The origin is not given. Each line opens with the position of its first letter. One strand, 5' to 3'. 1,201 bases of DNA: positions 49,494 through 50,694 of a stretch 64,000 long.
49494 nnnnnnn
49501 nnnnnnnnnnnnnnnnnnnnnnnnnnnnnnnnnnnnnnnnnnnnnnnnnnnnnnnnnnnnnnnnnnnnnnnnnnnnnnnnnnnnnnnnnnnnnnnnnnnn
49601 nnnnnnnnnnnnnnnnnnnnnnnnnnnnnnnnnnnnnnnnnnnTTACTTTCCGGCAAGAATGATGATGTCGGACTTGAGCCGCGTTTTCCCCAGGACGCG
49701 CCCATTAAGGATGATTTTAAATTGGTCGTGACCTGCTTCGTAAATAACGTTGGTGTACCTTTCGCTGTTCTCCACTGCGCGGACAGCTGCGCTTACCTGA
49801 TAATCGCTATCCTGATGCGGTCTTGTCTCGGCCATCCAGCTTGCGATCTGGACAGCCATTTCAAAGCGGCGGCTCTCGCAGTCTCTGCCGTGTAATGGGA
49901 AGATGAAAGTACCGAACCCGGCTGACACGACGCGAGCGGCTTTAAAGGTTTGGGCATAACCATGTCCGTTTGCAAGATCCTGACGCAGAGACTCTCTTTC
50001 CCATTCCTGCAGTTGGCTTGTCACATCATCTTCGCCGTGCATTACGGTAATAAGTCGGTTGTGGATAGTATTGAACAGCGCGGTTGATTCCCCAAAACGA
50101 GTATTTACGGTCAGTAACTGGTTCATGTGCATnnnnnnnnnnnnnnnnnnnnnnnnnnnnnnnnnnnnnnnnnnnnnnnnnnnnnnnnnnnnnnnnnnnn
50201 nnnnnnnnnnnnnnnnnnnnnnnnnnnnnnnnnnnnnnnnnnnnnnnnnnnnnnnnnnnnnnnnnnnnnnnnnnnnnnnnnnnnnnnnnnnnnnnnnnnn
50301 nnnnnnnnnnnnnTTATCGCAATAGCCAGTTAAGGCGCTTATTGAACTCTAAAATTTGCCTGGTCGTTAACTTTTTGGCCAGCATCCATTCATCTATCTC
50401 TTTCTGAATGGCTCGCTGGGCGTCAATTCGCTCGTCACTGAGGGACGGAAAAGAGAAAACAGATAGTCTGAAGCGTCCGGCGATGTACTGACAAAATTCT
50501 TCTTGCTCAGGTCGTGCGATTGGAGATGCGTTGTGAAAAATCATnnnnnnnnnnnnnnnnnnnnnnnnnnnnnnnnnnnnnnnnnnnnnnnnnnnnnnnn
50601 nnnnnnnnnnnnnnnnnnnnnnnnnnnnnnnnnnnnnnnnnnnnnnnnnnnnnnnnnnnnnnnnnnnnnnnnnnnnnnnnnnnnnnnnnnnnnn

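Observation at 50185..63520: Dispersed 23-bp early operator/promoter element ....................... (at least 14 copies, both orientations) coupled to GATAAT promoters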

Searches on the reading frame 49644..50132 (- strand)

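Call 31: search_protein_families(library=pfam, max_evalue=0.01, proteins=[window:49644-50132:-])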
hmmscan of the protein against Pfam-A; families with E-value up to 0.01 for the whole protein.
window:49644-50132:- (162 aa): 0 families

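Call 55: search_protein_families(library=phrogs, max_evalue=0.01, proteins=[window:49644-50132:-])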
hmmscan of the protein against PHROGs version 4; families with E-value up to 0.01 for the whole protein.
window:49644-50132:- (162 aa): 1 family
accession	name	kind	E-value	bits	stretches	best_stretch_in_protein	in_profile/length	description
phrog_1641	-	unknown function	3.4e-20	73.6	1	3-162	1-160/160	-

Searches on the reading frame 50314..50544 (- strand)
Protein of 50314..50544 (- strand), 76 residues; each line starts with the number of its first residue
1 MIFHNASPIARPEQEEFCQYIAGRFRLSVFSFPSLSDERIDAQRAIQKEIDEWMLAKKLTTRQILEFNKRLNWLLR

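Call 31: search_protein_families(library=pfam, max_evalue=0.01, proteins=[window:50314-50544:-])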
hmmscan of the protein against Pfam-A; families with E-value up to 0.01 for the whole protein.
window:50314-50544:- (76 aa): 0 families
